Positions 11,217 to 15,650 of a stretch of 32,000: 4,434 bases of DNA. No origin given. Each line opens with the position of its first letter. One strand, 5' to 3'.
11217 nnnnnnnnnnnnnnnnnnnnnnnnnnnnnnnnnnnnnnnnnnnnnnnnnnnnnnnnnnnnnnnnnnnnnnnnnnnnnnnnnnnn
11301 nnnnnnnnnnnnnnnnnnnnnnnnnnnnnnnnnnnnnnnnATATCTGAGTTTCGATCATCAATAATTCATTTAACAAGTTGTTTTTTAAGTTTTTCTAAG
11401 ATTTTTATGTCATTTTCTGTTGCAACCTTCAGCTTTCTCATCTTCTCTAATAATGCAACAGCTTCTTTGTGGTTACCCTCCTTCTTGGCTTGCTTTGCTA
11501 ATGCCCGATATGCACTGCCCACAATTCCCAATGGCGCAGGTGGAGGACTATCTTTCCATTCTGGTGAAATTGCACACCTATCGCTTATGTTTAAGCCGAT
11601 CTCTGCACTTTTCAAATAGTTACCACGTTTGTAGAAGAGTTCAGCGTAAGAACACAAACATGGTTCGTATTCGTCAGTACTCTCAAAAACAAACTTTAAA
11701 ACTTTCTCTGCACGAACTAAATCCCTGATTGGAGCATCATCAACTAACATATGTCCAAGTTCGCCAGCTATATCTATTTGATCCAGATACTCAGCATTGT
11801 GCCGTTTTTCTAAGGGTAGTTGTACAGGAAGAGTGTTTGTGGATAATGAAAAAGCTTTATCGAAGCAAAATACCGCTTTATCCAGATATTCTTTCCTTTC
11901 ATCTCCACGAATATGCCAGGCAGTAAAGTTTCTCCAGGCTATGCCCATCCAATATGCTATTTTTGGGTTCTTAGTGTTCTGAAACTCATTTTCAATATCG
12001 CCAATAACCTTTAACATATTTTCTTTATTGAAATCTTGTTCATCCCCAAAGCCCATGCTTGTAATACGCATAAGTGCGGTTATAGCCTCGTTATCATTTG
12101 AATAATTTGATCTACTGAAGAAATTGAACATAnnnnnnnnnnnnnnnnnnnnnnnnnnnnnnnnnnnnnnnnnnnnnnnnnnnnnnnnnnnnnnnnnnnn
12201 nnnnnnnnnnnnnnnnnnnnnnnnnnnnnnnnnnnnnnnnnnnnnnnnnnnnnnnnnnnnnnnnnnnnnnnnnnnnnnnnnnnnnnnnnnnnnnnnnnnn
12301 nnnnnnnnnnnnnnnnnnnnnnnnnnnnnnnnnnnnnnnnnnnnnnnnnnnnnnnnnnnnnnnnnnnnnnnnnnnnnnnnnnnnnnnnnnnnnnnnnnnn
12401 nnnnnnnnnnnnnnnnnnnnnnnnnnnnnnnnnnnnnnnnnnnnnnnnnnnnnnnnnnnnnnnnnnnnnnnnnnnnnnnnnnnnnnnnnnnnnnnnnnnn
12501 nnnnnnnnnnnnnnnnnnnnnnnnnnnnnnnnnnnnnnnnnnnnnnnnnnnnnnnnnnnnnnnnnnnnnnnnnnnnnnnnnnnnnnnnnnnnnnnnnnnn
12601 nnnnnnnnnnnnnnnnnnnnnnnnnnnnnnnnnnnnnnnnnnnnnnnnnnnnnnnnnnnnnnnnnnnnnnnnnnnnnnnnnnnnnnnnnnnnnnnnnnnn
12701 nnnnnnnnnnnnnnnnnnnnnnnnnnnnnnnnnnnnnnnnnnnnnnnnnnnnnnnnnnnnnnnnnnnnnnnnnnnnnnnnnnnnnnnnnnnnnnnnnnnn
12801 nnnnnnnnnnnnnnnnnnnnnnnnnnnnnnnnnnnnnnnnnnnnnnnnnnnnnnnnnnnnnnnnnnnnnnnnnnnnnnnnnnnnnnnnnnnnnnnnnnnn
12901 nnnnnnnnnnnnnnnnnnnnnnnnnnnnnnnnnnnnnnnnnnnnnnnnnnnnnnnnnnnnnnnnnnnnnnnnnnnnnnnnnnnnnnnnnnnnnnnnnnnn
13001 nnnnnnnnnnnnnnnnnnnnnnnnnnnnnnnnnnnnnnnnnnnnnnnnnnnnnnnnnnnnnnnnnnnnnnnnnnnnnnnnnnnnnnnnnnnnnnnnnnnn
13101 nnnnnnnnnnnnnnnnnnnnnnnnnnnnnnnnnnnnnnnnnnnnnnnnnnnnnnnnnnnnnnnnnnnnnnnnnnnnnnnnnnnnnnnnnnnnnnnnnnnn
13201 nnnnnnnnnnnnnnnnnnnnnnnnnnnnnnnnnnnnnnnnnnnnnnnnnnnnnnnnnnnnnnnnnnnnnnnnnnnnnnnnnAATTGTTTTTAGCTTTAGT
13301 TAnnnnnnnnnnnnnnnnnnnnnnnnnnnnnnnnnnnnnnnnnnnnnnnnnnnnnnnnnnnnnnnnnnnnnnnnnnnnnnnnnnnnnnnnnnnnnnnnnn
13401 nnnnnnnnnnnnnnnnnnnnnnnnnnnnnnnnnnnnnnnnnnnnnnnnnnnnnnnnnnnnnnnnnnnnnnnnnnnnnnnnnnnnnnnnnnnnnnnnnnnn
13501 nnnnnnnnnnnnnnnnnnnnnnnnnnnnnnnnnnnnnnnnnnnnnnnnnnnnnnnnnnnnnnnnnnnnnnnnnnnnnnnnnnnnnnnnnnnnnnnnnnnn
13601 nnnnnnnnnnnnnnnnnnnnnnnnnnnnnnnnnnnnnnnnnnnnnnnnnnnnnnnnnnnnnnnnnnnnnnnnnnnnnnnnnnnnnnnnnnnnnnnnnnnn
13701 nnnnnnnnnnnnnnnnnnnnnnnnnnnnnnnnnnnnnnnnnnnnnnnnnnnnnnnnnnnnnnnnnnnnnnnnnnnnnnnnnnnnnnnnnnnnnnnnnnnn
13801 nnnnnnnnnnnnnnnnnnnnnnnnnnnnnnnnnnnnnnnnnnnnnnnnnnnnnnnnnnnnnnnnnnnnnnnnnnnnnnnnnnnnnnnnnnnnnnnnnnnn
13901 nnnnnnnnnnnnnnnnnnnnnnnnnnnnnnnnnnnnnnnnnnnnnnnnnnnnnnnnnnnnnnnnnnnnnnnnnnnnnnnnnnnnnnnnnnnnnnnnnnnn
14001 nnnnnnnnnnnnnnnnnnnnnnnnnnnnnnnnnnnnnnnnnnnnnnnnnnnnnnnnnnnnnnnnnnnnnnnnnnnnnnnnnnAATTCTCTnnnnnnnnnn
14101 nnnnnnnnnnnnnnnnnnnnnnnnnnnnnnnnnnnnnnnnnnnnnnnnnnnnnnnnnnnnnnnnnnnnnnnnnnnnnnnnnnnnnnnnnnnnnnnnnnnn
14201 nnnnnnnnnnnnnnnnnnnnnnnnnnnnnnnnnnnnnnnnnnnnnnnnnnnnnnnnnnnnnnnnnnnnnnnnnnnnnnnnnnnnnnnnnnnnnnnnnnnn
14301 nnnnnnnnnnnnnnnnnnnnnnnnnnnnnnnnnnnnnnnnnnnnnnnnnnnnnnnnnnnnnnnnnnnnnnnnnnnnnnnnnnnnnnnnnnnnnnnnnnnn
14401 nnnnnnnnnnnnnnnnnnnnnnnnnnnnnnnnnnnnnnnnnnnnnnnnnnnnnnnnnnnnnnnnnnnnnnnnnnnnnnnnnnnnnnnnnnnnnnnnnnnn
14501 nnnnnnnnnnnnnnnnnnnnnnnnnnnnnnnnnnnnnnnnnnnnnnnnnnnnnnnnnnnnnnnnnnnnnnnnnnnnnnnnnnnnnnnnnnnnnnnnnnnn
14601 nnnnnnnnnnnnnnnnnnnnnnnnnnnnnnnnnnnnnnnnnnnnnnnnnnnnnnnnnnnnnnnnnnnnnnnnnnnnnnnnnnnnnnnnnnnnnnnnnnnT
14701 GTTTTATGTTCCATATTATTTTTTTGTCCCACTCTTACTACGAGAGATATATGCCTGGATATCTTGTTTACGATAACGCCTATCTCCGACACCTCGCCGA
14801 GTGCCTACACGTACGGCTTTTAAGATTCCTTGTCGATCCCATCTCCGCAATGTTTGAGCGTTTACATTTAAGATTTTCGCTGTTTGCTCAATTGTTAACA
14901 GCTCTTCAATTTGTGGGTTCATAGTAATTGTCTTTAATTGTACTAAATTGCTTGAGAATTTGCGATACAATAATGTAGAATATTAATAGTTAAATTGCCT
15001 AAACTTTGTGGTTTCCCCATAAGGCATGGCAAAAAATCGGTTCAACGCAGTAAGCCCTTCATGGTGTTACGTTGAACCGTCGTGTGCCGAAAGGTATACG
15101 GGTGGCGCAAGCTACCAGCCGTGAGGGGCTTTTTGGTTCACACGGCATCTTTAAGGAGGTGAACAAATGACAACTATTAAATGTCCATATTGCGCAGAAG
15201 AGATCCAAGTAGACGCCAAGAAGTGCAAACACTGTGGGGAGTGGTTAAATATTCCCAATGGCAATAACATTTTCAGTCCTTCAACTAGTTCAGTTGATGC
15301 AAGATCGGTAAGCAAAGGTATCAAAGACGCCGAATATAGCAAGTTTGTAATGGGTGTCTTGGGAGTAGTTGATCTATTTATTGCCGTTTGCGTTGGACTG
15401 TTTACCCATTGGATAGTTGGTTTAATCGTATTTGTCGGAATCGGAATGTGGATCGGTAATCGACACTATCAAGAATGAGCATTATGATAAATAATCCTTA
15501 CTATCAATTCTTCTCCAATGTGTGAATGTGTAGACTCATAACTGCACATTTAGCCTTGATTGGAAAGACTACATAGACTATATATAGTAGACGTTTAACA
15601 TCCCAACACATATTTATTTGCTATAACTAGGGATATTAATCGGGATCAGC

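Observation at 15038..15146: Strand-specific multi-hairpin leader with mutually exclusive helices upstream of a zinc-ribbon membrane gene: candidate novel riboswitch or attenuator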

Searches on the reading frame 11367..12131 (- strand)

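Call 42: search_protein_families(library=pfam, proteins=[window:11367-12131:-], max_evalue=0.01)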
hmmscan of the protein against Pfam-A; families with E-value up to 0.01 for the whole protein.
window:11367-12131:- (254 aa): 1 family
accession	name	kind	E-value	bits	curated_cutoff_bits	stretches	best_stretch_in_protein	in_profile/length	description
PF07719.23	TPR_2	-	0.00095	19.6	27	0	207-234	3-30/34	Tetratricopeptide repeat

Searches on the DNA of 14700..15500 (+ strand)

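Call 4: search_rna_families(source=window, start=14700, end=15500, threshold=evalue, max_evalue=1, show_alignments=3)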
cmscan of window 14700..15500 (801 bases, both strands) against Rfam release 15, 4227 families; matches with E-value up to 1: 1.
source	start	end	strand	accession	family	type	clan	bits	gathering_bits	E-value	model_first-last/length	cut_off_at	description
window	14996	15116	+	RF03000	LOOT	Gene; sRNA;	-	89.7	46.4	1.3e-17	1-121/121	no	LOOT RNA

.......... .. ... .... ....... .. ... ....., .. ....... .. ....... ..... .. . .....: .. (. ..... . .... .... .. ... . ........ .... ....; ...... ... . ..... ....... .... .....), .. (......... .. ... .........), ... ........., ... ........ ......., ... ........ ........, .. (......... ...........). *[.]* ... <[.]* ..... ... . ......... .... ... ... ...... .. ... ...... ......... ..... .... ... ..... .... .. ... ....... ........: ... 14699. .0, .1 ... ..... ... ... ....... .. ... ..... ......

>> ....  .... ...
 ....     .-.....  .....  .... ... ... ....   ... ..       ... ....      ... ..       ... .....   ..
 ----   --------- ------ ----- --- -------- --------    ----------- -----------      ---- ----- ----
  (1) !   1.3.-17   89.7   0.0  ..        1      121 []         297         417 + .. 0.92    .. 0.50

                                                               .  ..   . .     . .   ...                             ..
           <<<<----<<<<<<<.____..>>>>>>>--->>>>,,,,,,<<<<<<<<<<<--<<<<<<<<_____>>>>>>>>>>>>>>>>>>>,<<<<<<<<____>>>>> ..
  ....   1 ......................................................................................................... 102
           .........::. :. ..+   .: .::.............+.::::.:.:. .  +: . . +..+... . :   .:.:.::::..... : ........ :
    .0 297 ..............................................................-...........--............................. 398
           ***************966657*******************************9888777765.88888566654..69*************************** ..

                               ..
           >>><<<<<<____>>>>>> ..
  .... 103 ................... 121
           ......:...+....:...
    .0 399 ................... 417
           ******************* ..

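Call 66: build_rna_model(alignment_id=A5, structure=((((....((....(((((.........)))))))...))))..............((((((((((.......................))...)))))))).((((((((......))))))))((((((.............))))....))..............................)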
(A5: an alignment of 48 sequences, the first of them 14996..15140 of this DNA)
Model R1 built from alignment A5 (48 sequences, 184 columns); structure: as given.
model positions 143; base pairs 35; branch points 3; effective number of sequences 4.08; information 0.59 bits per position. Calibrated on 0.2 Mb of random sequence (short: E-values are rough).
structure used (alignment columns):
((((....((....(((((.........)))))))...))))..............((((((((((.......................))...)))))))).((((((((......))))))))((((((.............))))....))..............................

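Call 68: search_with_rna_model(model_id=R1, sources=[window, L001, L006, L008, L009, L010, L012, L013, L014, L015, L016, L017, L018, L021, L022, L023, L024, L025, L027, L028, L031, L036, L037, L038, L041, L042, L043, L046, L047, L049, L050, L051, L054, L055, L056, L057, L061, L062, L064, L065, L066, L067, L069, L071, L072, L073, L074, L075, L078, L080, L082, L083, L085, L087, L088, L089, L090, L092, L093, L095, L097, L098, L102, L106, L107, L109, L110, L111, L112, L113, L114, L116, L117, L118, L119, L122, L123, L126, L127, L129, L130, L131, L132, L134, L135, L136, L137], make_alignment=true, max_evalue=0.001)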
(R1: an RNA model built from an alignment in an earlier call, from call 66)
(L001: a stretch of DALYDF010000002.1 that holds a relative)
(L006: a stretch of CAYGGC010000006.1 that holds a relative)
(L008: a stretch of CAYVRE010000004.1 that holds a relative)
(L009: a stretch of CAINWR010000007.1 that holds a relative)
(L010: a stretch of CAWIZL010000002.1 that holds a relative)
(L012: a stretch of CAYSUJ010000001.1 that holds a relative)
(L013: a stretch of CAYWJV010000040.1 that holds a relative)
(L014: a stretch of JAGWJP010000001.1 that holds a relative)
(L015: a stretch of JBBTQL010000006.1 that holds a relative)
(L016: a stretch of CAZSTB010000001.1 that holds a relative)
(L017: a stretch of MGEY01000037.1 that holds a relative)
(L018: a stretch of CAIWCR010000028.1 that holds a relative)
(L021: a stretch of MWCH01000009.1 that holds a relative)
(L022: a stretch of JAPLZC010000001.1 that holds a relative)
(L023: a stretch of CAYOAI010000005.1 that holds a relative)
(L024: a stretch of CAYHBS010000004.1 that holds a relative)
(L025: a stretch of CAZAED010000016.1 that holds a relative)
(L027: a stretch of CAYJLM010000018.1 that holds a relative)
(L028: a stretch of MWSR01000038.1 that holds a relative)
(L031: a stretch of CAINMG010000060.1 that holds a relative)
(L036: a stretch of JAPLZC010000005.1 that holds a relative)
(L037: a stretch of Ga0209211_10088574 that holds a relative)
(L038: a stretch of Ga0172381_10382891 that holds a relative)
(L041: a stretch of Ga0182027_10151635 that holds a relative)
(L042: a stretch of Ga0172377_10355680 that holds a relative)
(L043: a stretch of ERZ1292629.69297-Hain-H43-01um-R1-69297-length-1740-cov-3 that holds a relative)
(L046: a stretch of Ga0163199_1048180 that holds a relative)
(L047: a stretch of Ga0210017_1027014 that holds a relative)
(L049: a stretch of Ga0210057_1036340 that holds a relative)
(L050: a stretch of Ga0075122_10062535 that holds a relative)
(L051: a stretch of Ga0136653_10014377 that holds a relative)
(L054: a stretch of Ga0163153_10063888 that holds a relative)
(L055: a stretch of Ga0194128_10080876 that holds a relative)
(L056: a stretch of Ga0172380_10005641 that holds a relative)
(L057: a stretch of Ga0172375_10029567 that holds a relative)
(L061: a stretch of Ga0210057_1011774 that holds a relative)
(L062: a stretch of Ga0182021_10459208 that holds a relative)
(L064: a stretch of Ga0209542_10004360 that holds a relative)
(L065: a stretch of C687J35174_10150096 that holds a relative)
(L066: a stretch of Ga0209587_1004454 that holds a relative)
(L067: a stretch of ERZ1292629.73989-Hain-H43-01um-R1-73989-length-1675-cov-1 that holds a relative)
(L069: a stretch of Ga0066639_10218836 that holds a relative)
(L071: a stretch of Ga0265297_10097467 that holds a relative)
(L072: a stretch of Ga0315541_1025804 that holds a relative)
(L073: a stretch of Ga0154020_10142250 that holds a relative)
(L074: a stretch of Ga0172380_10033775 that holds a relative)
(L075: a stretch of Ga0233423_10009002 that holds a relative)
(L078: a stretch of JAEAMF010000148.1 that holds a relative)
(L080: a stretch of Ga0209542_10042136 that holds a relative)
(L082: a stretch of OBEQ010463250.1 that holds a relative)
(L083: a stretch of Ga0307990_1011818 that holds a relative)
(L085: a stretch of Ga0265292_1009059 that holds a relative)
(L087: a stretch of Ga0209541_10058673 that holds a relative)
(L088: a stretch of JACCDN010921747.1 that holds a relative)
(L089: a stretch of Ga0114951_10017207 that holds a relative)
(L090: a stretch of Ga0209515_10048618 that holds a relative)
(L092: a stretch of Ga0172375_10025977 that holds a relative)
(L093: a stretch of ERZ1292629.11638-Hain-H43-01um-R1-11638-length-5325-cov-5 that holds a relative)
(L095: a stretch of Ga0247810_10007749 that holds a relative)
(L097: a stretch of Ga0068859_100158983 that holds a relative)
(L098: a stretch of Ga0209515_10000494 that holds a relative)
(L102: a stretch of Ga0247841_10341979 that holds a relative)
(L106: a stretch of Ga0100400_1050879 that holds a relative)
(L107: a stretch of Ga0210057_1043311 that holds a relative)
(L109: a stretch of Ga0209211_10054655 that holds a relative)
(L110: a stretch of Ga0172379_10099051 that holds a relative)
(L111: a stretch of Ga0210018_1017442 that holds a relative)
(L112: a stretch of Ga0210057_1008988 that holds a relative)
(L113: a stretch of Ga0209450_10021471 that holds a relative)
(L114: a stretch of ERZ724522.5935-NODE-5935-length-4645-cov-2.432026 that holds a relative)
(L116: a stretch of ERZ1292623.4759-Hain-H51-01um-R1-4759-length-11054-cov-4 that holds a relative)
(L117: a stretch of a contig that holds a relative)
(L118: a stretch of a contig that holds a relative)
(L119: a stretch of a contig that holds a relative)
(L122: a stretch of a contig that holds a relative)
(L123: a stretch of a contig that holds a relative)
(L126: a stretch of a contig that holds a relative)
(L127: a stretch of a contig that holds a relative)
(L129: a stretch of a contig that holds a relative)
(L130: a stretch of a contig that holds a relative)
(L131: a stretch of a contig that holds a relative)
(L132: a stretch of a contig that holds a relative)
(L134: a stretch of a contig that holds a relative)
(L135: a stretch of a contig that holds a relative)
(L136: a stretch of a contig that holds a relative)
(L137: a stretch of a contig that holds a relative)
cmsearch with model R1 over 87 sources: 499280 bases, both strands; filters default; matches with E-value up to 0.001: 89.
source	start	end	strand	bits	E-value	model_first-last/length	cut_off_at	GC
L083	515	654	+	125.8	3.9e-36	1-143/143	no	0.49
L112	7096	7241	+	122.3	4.4e-35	1-143/143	no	0.48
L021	1912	2058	-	122.1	5.2e-35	1-143/143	no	0.48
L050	289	428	+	121.5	7.9e-35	1-143/143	no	0.5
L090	292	428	+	121.4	8.7e-35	1-143/143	no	0.52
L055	245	394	-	119.9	2.5e-34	1-143/143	no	0.55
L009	6994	7137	+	119.8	2.7e-34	1-143/143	no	0.42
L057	5560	5704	-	118.7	5.8e-34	1-143/143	no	0.5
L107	242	384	-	118.7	5.9e-34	1-143/143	no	0.51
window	14996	15139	+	118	9.5e-34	1-143/143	no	0.51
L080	5138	5284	+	117.5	1.3e-33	1-143/143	no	0.46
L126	11539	11685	+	116.5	2.7e-33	1-143/143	no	0.46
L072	2155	2297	-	116.4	2.8e-33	1-143/143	no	0.47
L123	2407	2553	-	116.3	3e-33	1-143/143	no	0.46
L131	11288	11431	+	115.5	5.5e-33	1-143/143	no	0.51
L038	46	190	-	115.1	7.1e-33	1-143/143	no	0.52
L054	163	302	-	114.1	1.5e-32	1-143/143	no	0.52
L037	1417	1561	+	113.1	2.9e-32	1-143/143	no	0.52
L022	5715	5863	-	112.7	3.8e-32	1-143/143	no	0.42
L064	11081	11225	-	112.4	4.9e-32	1-143/143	no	0.46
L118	7303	7447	+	112.1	6.1e-32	1-143/143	no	0.48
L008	3259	3406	+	112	6.3e-32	1-143/143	no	0.48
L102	525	672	-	112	6.3e-32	1-143/143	no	0.48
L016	2964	3112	+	111.2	1.1e-31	1-143/143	no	0.52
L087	2266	2401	-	111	1.3e-31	1-143/143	no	0.49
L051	53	199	+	110.9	1.4e-31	1-143/143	no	0.43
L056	7516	7663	-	110.7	1.5e-31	1-143/143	no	0.44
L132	8027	8168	+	110.3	2.2e-31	1-143/143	no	0.51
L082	1982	2119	-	109.8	3e-31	1-143/143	no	0.45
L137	5000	5139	+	109.8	3.1e-31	1-143/143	no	0.48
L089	3920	4062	+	108.9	5.6e-31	1-143/143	no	0.45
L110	496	640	-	108.7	6.5e-31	1-143/143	no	0.46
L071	544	688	-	108.1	1e-30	1-143/143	no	0.4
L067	494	627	-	107.8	1.3e-30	1-143/143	no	0.43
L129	2504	2644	+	107.6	1.5e-30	1-143/143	no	0.45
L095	2917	3057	+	106.5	3e-30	1-143/143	no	0.43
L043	83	225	+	106.1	4.1e-30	1-143/143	no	0.52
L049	2246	2381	+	105.7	5.6e-30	1-143/143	no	0.51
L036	7567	7709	+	105.2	7.6e-30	1-143/143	no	0.45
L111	90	232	+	103.8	2e-29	1-143/143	no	0.53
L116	6676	6826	-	103.6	2.3e-29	1-143/143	no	0.54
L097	856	1000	-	102.9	3.8e-29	1-143/143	no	0.55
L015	6749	6896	-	102.7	4.3e-29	1-143/143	no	0.45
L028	897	1036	-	102.5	5.2e-29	1-143/143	no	0.52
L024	5608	5751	-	102.3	5.8e-29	1-143/143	no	0.53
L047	2083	2226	-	102.1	6.9e-29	1-143/143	no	0.48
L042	446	584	+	102.1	6.9e-29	1-143/143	no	0.46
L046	195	338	+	101.9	7.6e-29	1-143/143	no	0.51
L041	2368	2507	-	101.6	9.9e-29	1-143/143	no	0.53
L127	1985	2127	+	101.1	1.3e-28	1-143/143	no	0.52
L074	2447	2583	-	100.9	1.6e-28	1-143/143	no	0.45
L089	3687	3832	+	100.7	1.9e-28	1-143/143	no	0.47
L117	7948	8097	-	100.2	2.5e-28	1-143/143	no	0.55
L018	806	953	-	100.1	2.8e-28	1-143/143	no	0.47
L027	711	854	-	99.8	3.4e-28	1-143/143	no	0.49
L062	256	395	+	99.4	4.4e-28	1-143/143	no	0.52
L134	1262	1413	-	99.4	4.6e-28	1-143/143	no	0.45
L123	2035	2178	-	98.8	7.1e-28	1-143/143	no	0.48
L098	2783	2928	+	98.7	7.6e-28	1-143/143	no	0.47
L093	2075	2216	+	98.5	8.6e-28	1-143/143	no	0.51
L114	3676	3820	+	97.9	1.3e-27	1-143/143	no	0.51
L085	2183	2325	-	96.2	4.2e-27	1-143/143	no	0.48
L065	840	977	+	96.2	4.3e-27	1-143/143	no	0.5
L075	2054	2208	+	95.4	7.7e-27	1-143/143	no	0.52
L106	604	759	+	94.9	1.1e-26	1-143/143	no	0.44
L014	1311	1463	-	94.4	1.5e-26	1-143/143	no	0.48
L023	2162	2306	-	93.9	2.2e-26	1-143/143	no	0.46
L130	1761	1895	-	92.9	4.4e-26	1-143/143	no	0.45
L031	4170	4315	+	92.8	4.7e-26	1-143/143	no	0.49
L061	4934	5081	+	92.8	4.8e-26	1-143/143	no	0.41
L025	4040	4186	-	92.1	7.5e-26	1-143/143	no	0.52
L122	3250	3395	-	92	8.5e-26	1-143/143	no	0.46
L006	3041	3190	+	91.6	1.1e-25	1-143/143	no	0.47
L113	244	391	+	88.8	8e-25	1-143/143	no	0.45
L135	169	321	-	88.5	9.8e-25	1-143/143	no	0.48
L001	7743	7887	-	87.7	1.8e-24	1-143/143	no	0.5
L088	80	235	+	87.3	2.3e-24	1-143/143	no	0.52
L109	3329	3480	+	82.3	7.8e-23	1-143/143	no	0.47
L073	1623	1757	-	81.1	1.7e-22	1-143/143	no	0.47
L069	817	966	-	80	3.9e-22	1-143/143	no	0.46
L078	875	1029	+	79.4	5.9e-22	1-143/143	no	0.43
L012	1435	1572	+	77.1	3.1e-21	1-143/143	no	0.53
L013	5677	5831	-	73.5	3.8e-20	1-143/143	no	0.48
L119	914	1053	-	71.7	1.3e-19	1-143/143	no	0.52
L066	3919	4055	-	71.5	1.5e-19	1-143/143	no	0.44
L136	939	1066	-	64.5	2.1e-17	1-143/143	no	0.45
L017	2390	2537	-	63.9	3.3e-17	1-143/143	no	0.53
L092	1464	1590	-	57.9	2.2e-15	1-143/143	no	0.44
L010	723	861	-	53.2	6.1e-14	1-143/143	no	0.52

Alignment A6: 89 matches aligned to the model, 225 columns, each read 5' to 3' on its own strand. Consensus structure (alignment columns), stored with it:
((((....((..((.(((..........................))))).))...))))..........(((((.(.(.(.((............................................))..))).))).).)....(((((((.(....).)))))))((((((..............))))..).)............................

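Call 76: search_dna_similar(query=window:14990-15140:+, collection=phages, mode=distant, max_evalue=0.01, max_rows=10)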
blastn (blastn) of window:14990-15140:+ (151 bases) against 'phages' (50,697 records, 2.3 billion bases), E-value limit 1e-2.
No match.

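Call 77: search_dna_similar(query=window:14990-15140:+, collection=plasmids, mode=distant, max_evalue=0.01, max_rows=10)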
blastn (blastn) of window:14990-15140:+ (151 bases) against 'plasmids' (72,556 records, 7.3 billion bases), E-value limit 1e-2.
No match.
